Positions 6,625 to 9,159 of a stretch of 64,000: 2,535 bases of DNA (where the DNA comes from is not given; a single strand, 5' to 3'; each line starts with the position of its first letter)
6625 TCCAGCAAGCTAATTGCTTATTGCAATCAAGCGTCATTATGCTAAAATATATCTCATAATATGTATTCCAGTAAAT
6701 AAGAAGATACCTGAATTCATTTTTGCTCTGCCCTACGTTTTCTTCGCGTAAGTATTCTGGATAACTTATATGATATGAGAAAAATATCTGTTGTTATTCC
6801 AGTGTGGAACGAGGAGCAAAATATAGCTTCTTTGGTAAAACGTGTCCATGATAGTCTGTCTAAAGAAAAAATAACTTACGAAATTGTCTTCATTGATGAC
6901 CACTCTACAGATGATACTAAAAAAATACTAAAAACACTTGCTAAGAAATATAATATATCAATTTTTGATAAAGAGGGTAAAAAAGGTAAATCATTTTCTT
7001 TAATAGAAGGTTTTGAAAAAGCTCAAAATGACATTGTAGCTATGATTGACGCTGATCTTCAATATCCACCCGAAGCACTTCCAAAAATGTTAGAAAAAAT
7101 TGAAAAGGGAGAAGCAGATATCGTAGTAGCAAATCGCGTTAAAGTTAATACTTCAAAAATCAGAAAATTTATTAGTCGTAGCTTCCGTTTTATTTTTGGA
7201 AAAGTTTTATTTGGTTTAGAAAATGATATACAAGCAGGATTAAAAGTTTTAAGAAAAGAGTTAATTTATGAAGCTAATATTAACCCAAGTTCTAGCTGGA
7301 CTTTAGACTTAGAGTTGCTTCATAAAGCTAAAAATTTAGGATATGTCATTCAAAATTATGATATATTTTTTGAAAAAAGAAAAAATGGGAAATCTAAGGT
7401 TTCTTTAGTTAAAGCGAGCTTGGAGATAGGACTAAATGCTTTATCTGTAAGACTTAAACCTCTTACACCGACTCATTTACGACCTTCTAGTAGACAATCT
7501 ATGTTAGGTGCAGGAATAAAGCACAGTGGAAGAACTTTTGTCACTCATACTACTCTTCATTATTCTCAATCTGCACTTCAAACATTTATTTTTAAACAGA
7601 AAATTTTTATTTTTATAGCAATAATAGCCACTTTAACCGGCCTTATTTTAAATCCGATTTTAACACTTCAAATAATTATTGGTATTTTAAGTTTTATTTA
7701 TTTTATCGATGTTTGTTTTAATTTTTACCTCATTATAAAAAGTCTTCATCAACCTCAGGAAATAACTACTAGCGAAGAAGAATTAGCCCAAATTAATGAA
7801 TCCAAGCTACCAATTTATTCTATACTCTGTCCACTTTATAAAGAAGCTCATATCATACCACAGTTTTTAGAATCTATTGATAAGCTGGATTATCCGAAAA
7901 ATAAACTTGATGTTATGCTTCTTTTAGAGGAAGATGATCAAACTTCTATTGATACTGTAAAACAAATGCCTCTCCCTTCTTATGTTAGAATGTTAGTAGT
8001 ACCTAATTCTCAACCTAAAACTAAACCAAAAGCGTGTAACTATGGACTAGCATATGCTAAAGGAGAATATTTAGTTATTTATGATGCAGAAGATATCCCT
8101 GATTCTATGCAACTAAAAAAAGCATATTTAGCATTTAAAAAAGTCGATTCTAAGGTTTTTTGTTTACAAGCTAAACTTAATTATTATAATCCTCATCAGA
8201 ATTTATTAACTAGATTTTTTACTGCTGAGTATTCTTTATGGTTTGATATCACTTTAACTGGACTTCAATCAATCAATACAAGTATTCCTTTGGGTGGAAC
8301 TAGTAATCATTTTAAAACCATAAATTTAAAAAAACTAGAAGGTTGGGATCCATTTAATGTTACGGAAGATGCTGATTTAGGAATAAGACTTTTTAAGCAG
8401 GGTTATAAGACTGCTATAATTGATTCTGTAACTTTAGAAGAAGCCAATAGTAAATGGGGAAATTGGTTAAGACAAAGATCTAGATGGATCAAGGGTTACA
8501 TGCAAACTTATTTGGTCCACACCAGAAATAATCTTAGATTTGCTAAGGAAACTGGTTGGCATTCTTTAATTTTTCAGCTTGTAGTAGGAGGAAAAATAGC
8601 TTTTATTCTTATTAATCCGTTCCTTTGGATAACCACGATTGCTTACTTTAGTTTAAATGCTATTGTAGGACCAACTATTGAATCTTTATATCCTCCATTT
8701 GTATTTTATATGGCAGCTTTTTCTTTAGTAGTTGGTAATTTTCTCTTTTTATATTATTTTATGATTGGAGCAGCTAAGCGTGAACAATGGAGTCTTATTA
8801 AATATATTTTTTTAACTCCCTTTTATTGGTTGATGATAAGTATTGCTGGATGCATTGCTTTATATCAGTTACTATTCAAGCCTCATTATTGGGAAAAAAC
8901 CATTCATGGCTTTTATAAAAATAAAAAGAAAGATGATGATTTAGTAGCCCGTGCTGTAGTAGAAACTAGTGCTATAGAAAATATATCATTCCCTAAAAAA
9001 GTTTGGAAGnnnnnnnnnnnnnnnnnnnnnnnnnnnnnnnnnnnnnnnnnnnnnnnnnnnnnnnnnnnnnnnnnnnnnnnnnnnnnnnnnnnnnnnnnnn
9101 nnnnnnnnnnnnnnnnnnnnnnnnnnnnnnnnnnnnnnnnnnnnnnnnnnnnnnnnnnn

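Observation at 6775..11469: A single 1564-aa polypeptide fuses four glycan-assembly modules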

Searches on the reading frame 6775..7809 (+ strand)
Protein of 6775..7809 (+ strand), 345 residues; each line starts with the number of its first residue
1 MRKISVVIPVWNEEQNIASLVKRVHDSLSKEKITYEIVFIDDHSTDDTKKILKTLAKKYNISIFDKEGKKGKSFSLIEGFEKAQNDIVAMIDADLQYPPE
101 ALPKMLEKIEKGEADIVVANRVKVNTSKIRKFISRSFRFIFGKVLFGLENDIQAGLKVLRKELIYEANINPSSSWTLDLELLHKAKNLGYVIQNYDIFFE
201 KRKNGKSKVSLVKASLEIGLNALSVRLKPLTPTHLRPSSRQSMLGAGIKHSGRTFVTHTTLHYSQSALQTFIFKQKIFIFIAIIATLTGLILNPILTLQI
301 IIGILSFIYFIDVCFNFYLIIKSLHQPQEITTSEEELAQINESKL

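Call 22: search_solved_structures(query=window:6775-7809:+, max_evalue=0.001)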
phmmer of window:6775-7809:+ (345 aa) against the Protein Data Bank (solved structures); distinct sequences matched with E-value up to 0.001: 28.
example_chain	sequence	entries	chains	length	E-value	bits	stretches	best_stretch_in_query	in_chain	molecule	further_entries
5mlz_A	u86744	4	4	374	2e-27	99.7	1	3-209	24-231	Dolichol monophosphate mannose synthase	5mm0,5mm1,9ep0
5eke_A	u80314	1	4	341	3.2e-18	69.5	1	3-144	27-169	Uncharacterized glycosyltransferase sll0501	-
5ekp_C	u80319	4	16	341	3.2e-18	69.5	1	3-144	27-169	Uncharacterized glycosyltransferase sll0501 | Glycosyltransferase sll0501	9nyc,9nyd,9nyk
9nye_A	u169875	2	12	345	3.3e-18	69.5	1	3-144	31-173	Glycosyltransferase sll0501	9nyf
9hwj_A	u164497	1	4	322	9.2e-17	64.7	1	2-163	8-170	Undecaprenyl-phosphate 4-deoxy-4-formamido-L-arabinose transferase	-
9bhc_C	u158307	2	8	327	2.4e-16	63.4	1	2-163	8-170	Undecaprenyl-phosphate 4-deoxy-4-formamido-L-arabinose transferase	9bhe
8vxh_A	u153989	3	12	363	3.1e-16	63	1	2-163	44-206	Undecaprenyl-phosphate 4-deoxy-4-formamido-L-arabinose transferase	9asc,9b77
9jma_A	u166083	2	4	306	7.1e-08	35.5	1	4-121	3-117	GalNAc(5)-diNAcBac-PP-undecaprenol beta-1,3-glucosyltransferase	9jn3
6p61_A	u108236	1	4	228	2.8e-07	33.5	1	4-95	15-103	Glycosyltransferase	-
5tze_C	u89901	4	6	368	8e-07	32.1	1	3-126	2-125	Glycosyl transferase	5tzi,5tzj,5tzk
5tz8_A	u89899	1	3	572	1.9e-06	30.8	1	3-125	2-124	Glycosyl transferase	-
2z87_A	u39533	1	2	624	1.4e-05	28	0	4-131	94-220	Chondroitin synthase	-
2z86_A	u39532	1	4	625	1.4e-05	28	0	4-131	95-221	Chondroitin synthase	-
3bcv_A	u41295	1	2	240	3.4e-05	26.7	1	3-120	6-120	Putative glycosyltransferase protein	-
9omj_A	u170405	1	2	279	4.5e-05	26.3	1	4-117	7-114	Glycosyltransferase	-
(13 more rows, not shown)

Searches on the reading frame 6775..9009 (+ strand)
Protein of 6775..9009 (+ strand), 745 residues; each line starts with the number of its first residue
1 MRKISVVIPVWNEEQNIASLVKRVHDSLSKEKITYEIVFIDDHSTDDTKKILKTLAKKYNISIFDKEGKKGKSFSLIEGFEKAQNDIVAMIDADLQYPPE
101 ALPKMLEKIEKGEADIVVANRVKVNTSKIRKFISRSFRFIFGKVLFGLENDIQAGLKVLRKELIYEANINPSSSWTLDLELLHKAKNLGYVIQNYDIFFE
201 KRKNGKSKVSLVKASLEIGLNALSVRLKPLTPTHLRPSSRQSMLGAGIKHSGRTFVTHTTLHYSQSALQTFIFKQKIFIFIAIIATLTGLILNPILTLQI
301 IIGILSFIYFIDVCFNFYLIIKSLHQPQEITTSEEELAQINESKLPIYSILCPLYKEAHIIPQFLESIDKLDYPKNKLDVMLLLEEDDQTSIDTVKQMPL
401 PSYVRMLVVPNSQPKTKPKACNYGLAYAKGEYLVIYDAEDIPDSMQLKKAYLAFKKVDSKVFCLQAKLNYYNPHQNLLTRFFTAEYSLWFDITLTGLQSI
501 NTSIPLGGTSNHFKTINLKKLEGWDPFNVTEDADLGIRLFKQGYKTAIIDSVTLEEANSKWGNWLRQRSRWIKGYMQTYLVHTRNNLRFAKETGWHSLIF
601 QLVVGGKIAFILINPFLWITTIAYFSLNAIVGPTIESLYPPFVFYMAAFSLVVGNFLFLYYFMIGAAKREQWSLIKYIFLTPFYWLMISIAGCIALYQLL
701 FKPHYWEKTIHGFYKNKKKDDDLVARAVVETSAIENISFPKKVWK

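Call 46: predict_structure(alignment_id=A5)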
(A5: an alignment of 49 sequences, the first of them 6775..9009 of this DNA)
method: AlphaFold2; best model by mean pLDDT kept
length: 745 residues; sequences in the alignment: 49
mean_pLDDT: 85.9   pTM: 0.81
mean pLDDT of the five models: 85.9, 85.4, 84.8, 84.2, 82.0
residues with pLDDT >= 90: 356; 70-90: 334; 50-70: 19; < 50: 36
segments of 3 or more residues with pLDDT < 50: 710-745
pLDDT, mean of each block of 10 residues (from residue 1): 93 92 96 97 93 96 94 94 96 91 96 95 82 86 89 92 89 87 92 92 76 82 85 90 91 90 90 91 95 90 85 88 80 94 97 90 94 97 94 94 96 87 96 93 96 93 88 79 83 84 70 94 90 87 88 81 87 91 88 86 87 81 79 73 75 79 83 84 88 92 66 39 32 29 30
secondary structure, 60 per line:
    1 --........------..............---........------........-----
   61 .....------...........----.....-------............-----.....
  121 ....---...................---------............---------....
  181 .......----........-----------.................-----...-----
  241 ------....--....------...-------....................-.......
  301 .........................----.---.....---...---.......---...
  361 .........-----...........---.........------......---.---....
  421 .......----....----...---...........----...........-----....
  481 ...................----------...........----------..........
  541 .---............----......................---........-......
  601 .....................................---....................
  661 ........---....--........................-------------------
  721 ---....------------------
elements in order (helices of 4 or more, strands of 3 or more residues): E3-10 H17-30 E34-41 H48-55 E61-65 H72-82 E87-91 H99-110 E116-124 H128-146 E156-160 H161-167 H177-187 E192-199 H211-227 E233-235 E247-250 E253-256 H273-292 H294-325 H334-338 E348-354 H358-369 E378-385 H389-397 E404-409 H417-427 E432-435 E440-442 H446-456 E461-471 H477-499 E510-514 H515-520 H531-541 E545-556 H561-582 H586-593 H595-637 H641-668 H672-675 H678-701 H724-727

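Call 50: fold_search(model_id=the predicted structure, library=pdb)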
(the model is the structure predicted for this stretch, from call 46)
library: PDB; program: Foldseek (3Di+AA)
matches with E <= 10: 1481; with E <= 0.001: 370
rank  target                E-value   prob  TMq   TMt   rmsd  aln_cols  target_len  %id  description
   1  2z87_B                3.7e-16  1.00  0.24  0.29  19.3       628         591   14  Crystal structure of chondroitin polymerase from Escherichia coli strain K4 (K4CP) complexed with UDP-GalNAc and UDP (released 2008-09-16)
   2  2z86_B                3.9e-16  1.00  0.24  0.29  19.5       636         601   12  Crystal structure of chondroitin polymerase from Escherichia coli strain K4 (K4CP) complexed with UDP-GlcUA and UDP (released 2008-09-16)
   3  9b8v_E                3.4e-15  1.00  0.39  0.35   6.7       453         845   17  AlphaFold2 informed cryo-EM model of the E. coli cellulose synthase BcsAG3B6 complex (released 2025-02-19)
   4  2z86_D                3.9e-15  1.00  0.23  0.28  19.0       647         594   13  Crystal structure of chondroitin polymerase from Escherichia coli strain K4 (K4CP) complexed with UDP-GlcUA and UDP (released 2008-09-16)
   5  2z86_C                7.7e-15  1.00  0.23  0.28  20.0       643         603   13  Crystal structure of chondroitin polymerase from Escherichia coli strain K4 (K4CP) complexed with UDP-GlcUA and UDP (released 2008-09-16)
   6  5mlz                  1.0e-14  1.00  0.28  0.56   2.4       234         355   30  Dolichyl phosphate mannose synthase in complex with GDP and Mg2+ (released 2017-08-09)
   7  9asc_A                1.1e-14  1.00  0.27  0.60   3.3       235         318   24  Cryo-EM Structure of the Glycosyltransferase ArnC from Salmonella enterica in the UDP-bound State Determined on Talos  (released 2025-02-05)
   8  2z87_A                1.3e-14  1.00  0.24  0.29  19.5       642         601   13  Crystal structure of chondroitin polymerase from Escherichia coli strain K4 (K4CP) complexed with UDP-GalNAc and UDP (released 2008-09-16)
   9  9ep0                  2.9e-14  1.00  0.27  0.56   3.0       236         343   29  Dolichyl phosphate mannose synthase in complex with donor (GDP-Man) and traces of acceptor (Dol55P) and product (Dol55P- (released 2025-10-01)
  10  7sp7_A                3.6e-14  1.00  0.40  0.57   6.3       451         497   12  Chlorella virus hyaluronan synthase inhibited by UDP (released 2022-04-06)
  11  7sp8_A                3.6e-14  1.00  0.33  0.47  14.1       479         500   12  Chlorella virus Hyaluronan Synthase bound to UDP-GlcNAc (released 2022-04-06)
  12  2z86_A                3.8e-14  1.00  0.24  0.30  19.2       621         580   14  Crystal structure of chondroitin polymerase from Escherichia coli strain K4 (K4CP) complexed with UDP-GlcUA and UDP (released 2008-09-16)
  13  7sp9_A                6.0e-14  1.00  0.39  0.56   7.0       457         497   12  Chlorella virus Hyaluronan Synthase in the GlcNAc-primed channel-closed state (released 2022-04-06)
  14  9fnn_A                9.5e-14  1.00  0.37  0.35  10.8       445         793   16  Cryo-EM structure of the c-di-GMP-saturated 'crown'less Bcs macrocomplex for cellulose secretion in E. coli (released 2024-10-16)
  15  4p00_A                1.0e-13  1.00  0.41  0.42   6.0       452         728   17  Bacterial Cellulose Synthase in complex with cyclic-di-GMP and UDP (released 2014-04-09)
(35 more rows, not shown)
